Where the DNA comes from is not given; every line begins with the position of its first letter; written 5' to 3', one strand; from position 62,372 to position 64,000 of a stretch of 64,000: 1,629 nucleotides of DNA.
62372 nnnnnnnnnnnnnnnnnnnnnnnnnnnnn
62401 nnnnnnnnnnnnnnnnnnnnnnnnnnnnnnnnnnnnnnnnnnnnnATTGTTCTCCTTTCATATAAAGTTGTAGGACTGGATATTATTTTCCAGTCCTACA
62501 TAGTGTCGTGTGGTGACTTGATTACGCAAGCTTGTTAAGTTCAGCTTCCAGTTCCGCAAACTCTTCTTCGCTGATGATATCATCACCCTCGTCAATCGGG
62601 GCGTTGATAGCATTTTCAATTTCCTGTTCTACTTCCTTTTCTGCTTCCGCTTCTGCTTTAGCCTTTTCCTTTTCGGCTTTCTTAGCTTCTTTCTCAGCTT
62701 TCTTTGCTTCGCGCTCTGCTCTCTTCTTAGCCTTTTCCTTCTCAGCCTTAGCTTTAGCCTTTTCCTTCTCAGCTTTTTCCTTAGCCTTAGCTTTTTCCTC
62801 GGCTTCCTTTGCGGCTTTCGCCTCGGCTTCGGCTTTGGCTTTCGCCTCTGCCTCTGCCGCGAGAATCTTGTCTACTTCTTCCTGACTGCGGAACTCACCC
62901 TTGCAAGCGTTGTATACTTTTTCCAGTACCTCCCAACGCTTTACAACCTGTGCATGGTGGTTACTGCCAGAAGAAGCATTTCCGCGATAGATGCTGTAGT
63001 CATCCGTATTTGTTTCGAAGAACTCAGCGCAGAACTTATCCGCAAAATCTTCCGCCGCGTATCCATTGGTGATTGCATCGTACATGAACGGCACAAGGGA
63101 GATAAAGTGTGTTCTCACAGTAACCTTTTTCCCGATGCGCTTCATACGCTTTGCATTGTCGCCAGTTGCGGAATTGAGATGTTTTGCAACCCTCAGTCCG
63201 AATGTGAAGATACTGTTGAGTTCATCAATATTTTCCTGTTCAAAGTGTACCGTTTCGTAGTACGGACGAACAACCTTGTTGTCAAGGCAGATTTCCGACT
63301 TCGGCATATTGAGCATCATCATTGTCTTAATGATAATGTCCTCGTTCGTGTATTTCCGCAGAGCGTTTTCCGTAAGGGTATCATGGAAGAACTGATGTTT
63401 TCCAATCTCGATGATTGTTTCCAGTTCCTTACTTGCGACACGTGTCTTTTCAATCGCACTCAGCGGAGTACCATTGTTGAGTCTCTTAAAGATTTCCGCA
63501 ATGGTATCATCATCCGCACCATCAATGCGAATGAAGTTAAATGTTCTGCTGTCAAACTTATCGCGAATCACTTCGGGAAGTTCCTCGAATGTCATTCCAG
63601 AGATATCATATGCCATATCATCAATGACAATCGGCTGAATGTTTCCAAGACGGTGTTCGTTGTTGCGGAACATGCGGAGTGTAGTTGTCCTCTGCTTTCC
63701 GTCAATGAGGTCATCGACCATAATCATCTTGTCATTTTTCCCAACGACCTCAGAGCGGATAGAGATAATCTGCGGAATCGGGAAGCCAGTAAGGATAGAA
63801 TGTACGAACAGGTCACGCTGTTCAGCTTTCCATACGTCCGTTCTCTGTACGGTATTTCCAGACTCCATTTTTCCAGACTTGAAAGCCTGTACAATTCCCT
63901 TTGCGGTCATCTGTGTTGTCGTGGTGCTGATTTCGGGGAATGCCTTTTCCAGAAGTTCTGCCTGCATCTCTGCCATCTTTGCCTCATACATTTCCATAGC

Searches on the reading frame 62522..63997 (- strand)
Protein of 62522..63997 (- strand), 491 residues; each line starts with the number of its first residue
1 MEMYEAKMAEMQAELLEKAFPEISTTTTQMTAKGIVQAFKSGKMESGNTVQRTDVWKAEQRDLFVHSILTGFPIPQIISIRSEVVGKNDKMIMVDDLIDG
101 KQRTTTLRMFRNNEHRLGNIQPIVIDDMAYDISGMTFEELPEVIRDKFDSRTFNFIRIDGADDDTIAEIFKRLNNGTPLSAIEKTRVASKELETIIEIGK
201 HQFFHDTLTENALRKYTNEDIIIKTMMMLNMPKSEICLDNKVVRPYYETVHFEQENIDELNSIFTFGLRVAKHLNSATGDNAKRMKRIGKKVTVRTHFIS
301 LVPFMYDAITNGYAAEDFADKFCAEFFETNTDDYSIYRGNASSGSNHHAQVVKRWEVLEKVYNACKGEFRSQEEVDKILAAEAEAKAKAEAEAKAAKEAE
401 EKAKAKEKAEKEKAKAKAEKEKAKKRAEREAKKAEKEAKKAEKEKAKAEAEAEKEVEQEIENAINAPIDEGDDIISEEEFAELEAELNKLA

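Call 10: search_protein_families(library=phrogs, max_evalue=0.00001, proteins=[window:62522-63997:-])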
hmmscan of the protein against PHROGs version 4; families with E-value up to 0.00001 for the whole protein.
window:62522-63997:- (491 aa): 2 families
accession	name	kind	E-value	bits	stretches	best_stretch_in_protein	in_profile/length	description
phrog_2598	-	unknown function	7.5e-42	144.7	1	11-360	13-347/352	-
phrog_1583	-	unknown function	1.9e-21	77.3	1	17-187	8-171/417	-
